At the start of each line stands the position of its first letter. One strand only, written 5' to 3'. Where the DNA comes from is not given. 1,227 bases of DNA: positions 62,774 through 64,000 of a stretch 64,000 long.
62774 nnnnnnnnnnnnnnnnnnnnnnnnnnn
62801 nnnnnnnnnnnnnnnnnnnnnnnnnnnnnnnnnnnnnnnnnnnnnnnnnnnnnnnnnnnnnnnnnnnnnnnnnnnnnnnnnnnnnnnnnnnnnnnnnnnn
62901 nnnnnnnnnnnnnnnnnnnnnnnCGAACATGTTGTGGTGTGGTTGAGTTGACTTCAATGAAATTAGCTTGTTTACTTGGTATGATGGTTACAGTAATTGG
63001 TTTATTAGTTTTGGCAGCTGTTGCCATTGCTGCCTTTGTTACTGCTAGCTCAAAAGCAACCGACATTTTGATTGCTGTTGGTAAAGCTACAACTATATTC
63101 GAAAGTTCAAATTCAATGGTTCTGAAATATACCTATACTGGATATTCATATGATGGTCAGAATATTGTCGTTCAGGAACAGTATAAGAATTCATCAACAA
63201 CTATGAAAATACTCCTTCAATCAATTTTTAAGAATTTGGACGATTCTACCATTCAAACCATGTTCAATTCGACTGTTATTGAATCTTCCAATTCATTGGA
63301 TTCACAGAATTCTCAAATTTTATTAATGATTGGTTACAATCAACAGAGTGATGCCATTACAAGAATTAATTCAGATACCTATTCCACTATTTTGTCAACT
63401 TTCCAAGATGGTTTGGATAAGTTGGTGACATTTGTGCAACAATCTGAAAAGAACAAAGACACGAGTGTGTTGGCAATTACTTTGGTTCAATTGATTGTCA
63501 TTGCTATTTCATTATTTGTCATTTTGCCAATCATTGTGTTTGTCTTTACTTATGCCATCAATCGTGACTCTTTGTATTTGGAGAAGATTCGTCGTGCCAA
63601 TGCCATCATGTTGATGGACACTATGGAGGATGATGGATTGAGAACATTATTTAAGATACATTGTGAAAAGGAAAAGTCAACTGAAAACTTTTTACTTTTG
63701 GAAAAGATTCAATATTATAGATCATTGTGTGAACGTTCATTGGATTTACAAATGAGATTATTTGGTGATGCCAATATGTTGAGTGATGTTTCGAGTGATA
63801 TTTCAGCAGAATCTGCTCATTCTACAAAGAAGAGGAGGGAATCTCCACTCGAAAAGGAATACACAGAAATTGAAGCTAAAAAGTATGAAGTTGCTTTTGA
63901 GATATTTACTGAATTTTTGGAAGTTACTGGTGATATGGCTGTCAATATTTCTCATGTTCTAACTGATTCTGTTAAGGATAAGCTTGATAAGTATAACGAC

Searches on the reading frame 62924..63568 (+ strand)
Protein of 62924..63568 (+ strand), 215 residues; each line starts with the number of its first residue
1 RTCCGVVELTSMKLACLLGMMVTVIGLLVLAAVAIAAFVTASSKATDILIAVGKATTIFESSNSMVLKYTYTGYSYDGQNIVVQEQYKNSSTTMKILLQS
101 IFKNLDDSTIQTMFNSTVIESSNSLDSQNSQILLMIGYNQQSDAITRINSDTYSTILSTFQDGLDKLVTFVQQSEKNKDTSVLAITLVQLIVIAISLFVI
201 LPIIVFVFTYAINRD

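Call 75: search_solved_structures(query=A6, max_evalue=10)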
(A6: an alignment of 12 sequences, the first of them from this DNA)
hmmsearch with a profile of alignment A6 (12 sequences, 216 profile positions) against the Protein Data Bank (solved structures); distinct sequences matched with E-value up to 10: 9.
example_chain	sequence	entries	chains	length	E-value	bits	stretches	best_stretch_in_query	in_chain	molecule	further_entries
4djh_A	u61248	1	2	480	0.14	15.2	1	132-212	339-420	Kappa-type opioid receptor, Lysozyme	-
6uv8_A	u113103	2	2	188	0.22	14.6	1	96-159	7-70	Multi-sensor signal transduction histidine kinase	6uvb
4on1_A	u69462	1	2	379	0.42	13.7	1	115-175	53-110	Putative metalloprotease II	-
5it7_hh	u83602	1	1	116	0.75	12.9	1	90-173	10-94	KLLA0F05247p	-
6uz7_Bh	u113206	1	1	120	0.83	12.7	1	90-174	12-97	KLLA0F05247p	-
7v1k_A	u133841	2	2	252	3.6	10.6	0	57-110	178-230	Isoform 2 of Nuclear autoantigenic sperm protein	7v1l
7sq5_A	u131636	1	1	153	3.7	10.6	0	124-191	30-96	Designed trefoil knot protein, variant 3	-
7v1m_G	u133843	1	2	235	4.7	10.3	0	57-110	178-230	Isoform 2 of Nuclear autoantigenic sperm protein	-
7sq4_A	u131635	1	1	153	5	10.2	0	132-191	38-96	Designed trefoil knot protein, variant 2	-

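Call 76: search_protein_families(library=pfam, alignment_id=A6, max_evalue=10)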
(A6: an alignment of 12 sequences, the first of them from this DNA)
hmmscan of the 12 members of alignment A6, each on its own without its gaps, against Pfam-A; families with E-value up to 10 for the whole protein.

A. member 1, seq(215 aa): 3 families
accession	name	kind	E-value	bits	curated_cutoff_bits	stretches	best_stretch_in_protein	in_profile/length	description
PF02009.21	RIFIN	-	0.0025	18.2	32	1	7-197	104-305/327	Rifin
PF13446.11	RPT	-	0.041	14.1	28.2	1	102-145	12-54/59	A repeated domain in UCH-protein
PF06428.16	Sec2p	-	0.12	12.7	28.5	1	56-105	28-76/92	GDP/GTP exchange factor Sec2p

B. families by the number of members that match (of 12 scanned): 25 families
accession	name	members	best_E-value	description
PF02009.21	RIFIN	3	0.0025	Rifin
PF06398.17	Pex24p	2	1.4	Integral peroxisomal membrane peroxin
PF16714.10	TyrRSs_C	1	0.0072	Tyrosyl-tRNA synthetase C-terminal domain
PF21644.2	ORF158L-like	1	0.013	Histone H3 binding protein ORF158L-like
PF21263.2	Acyl-CoA-dh_C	1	0.016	Acyl-CoA dehydrogenase, C-terminal domain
PF15952.10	ESM4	1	0.019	Enhancer of split M4 family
PF05915.17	TMEM_230_134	1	0.031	Transmembrane proteins 230/134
PF02561.19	FliS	1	0.032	Flagellar protein FliS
PF13446.11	RPT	1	0.041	A repeated domain in UCH-protein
PF13326.11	PSII_Pbs27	1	0.049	Photosystem II Pbs27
PF21718.4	KH_DTX3L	1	0.051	DTX3L, KH-like domain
PF12771.13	SusD-like_2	1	0.051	Starch-binding associating with outer membrane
PF18333.6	ssDNA_DBD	1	0.074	Non-canonical single-stranded DNA-binding domain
PF20407.5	DUF1583_N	1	0.082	Domain of unknown function (DUF1583_N)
PF09361.15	Phasin_2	1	0.1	Phasin protein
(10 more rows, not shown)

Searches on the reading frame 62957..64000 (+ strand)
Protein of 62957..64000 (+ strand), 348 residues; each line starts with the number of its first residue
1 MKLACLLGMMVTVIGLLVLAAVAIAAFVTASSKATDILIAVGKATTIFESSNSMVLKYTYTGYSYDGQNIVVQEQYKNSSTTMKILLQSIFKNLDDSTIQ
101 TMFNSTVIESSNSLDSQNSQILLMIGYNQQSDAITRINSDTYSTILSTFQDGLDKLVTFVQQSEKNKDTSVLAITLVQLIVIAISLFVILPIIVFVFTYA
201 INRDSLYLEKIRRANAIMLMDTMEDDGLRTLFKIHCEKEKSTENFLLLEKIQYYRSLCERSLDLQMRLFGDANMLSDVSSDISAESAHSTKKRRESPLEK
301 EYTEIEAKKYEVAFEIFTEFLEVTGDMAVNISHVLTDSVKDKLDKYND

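Call 18: find_homologous_proteins(query=window:62957-64000:+)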
Query seq(348 aa) (348 aa): 17 proteins with E <= 0.001 among 4340 candidates.
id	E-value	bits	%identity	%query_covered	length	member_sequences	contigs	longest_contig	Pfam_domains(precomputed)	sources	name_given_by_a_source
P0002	5.3e-212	720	100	100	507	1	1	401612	PF00615.25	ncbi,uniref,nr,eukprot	ncbi:predicted protein [Naegleria gruberi]|uniref:Predicted protein n=1 Tax=Naegleria gruberi TaxID=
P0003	5.4e-210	714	99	100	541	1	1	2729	-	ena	-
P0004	2.4e-164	564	78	100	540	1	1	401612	-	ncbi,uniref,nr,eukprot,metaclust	ncbi:predicted protein [Naegleria gruberi]|uniref:Predicted protein n=1 Tax=Naegleria gruberi TaxID=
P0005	4.1e-163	560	77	100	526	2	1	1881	-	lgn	-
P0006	5.9e-161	553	76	100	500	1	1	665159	-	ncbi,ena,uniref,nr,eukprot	ncbi:RGS domain-containing protein [Naegleria gruberi]|uniref:RGS domain-containing protein n=1 Tax=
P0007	2.9e-150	518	72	100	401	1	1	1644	PF00615.25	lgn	-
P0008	2.4e-144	498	70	100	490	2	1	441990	-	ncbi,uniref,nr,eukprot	ncbi:RGS-domain-containing protein [Naegleria gruberi]|uniref:RGS-domain-containing protein n=1 Tax=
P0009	1.3e-137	476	65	100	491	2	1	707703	-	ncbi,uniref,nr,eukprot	ncbi:RGS domain-containing protein [Naegleria gruberi]|uniref:RGS domain-containing protein n=1 Tax=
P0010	1.9e-129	449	63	100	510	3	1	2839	PF00615.25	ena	-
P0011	7.3e-128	444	62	100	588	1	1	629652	-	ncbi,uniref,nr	ncbi:hypothetical protein C9374_005460 [Naegleria lovaniensis]|uniref:RGS domain-containing protein 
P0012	4.8e-121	422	61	100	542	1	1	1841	PF00615.25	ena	-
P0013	2.3e-86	308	48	100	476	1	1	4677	PF00615.25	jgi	-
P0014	2.6e-86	308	47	100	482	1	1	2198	PF00615.25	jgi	-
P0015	1.6e-77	279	45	100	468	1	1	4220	PF00615.25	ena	-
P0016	1.2e-71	260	42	100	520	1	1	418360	PF00615.25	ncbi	ncbi:hypothetical protein ABK040_013815 [Willaertia magna]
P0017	9.5e-66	240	54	65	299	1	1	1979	PF00615.25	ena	-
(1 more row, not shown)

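Call 20: find_encoding_contigs(protein=P0002, flank=10000, max_places=3)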
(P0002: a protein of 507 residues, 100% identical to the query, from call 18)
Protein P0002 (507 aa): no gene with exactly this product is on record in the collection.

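Call 31: search_solved_structures(query=A2, max_evalue=0.01, show_alignments=1)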
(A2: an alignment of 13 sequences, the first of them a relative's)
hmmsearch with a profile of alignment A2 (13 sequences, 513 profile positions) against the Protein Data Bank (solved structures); distinct sequences matched with E-value up to 0.01: 0.

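Call 32: search_protein_families(library=pfam, alignment_id=A2, max_evalue=0.01)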
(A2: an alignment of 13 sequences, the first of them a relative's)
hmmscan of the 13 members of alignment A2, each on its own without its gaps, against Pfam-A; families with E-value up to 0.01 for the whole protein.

A. member 1, P0003 (541 aa): 1 family
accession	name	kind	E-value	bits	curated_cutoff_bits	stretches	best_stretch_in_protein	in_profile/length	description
PF00615.24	RGS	-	5.3e-05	24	23.9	1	359-522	5-116/117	Regulator of G protein signaling domain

B. families by the number of members that match (of 13 scanned): 3 families
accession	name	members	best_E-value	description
PF00615.24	RGS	13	1.2e-08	Regulator of G protein signaling domain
PF08045.16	CDC14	1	0.0013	Cell division control protein 14, SIN component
PF18214.6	STATa_Ig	1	0.0031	STATa Immunoglobulin-like domain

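Call 44: find_encoding_contigs(protein=P0003, flank=5000, max_places=3)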
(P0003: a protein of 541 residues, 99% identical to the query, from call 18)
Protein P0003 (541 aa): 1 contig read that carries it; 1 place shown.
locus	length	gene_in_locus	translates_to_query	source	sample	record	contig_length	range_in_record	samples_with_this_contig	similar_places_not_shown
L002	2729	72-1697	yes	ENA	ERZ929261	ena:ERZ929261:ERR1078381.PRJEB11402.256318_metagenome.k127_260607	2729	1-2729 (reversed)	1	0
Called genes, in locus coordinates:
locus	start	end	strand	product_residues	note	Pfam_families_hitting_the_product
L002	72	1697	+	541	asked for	-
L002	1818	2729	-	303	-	?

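Call 52: predict_structure(alignment_id=A2)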
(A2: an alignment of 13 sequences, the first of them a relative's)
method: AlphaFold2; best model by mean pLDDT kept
length: 541 residues; sequences in the alignment: 13
mean_pLDDT: 58.2   pTM: 0.34
mean pLDDT of the five models: 58.2, 57.3, 56.3, 52.9, 52.1
residues with pLDDT >= 90: 83; 70-90: 132; 50-70: 80; < 50: 246
segments of 3 or more residues with pLDDT < 50: 1-135, 338-362, 408-430, 480-541
pLDDT, mean of each block of 10 residues (from residue 1): 34 37 34 32 32 31 28 28 29 30 26 28 32 49 73 79 71 87 92 84 73 93 92 89 94 93 89 94 94 89 81 80 74 55 45 46 55 63 73 75 62 35 35 73 74 62 55 52 40 35 31 36 35 38 32
secondary structure, 60 per line:
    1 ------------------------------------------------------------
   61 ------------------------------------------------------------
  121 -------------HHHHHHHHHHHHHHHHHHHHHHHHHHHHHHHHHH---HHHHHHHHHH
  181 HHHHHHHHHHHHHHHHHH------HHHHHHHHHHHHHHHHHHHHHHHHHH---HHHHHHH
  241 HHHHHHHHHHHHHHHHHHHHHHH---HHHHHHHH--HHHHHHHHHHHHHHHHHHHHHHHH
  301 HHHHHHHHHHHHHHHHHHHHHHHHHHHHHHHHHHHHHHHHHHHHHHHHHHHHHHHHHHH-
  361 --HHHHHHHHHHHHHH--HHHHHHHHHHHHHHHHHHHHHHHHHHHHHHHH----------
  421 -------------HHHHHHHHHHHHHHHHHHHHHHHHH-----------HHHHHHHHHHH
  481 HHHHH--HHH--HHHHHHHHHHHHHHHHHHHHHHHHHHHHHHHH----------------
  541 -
elements in order: H134-167 H171-198 H205-230 H234-263 H267-274 H277-359 H363-376 H379-410 H434-458 H470-485 H493-524

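Call 55: fold_search(model_id=the predicted structure, library=pdb)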
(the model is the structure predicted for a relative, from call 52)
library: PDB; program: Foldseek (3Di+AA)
matches with E <= 10: 332; with E <= 0.001: 0
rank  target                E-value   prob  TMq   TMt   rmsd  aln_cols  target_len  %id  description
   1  5xua_C                3.4e-02  1.00  0.20  0.61   4.7       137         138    9  The ligand-free dimer of chemoreceptor MCP2201 ligand binding domain (released 2018-06-27)
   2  8bsb_A                4.4e-02  1.00  0.25  0.76   3.4       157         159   11  Vc1313-LBD bound to D-lysine (released 2023-06-07)
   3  8bsa_B                4.4e-02  1.00  0.22  0.67   3.6       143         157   11  Vc1313-LBD bound to D-arginine (released 2023-06-07)
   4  8bsa_A                4.8e-02  1.00  0.22  0.68   3.5       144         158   12  Vc1313-LBD bound to D-arginine (released 2023-06-07)
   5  2b0h_MODEL_1_A        1.7e-01  0.99  0.19  0.58   4.9       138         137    6  Solution structure of VBS3 fragment of talin (released 2006-01-17)
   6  9kup_B                2.0e-01  1.00  0.22  0.84   2.2       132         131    9  Crystal structure of MCP2201LBD (released 2025-10-22)
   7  2kvp_MODEL_1_A        2.6e-01  0.80  0.13  0.38  12.3       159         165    8  Solution Structure of the R10 Domain of Talin (released 2010-05-05)
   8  8vl8_C                3.0e-01  0.98  0.20  0.60   4.5       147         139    7  Salmonella enterica Typhimurium taxis to serine and repellents (Tsr) ligand-binding domain with L-Ser, pH 7 (released 2024-04-03)
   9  7wrm_A                3.2e-01  1.00  0.22  0.71   3.9       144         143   12  The malate-bound dimer of chemoreceptor MCP2201 ligand binding domain (released 2023-01-04)
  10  5xub_B                3.2e-01  0.99  0.20  0.64   4.7       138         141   14  The citrate-bound trimer of chemoreceptor MCP2201 ligand binding domain (released 2018-06-27)
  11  2hsq_A                3.7e-01  0.82  0.14  0.26   9.6       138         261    9  Human vinculin (head domain, Vh1, residues 1-258) in complex with Shigella's IpaA vinculin binding site 2 (residues 56 (released 2006-11-21)
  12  5xua_B                3.9e-01  0.99  0.21  0.70   3.8       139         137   12  The ligand-free dimer of chemoreceptor MCP2201 ligand binding domain (released 2018-06-27)
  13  3jbk_M                4.0e-01  0.63  0.13  0.39   8.6       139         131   13  Cryo-EM reconstruction of the metavinculin-actin interface (released 2015-11-04)
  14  9dwa_A                4.2e-01  1.00  0.20  0.73   3.3       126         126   10  Crystal structure of FABLE, MPD condition (released 2025-08-20)
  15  4z9i_B                4.2e-01  0.97  0.20  0.58   5.1       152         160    6  Asp-TarS from E. coli (released 2016-07-20)
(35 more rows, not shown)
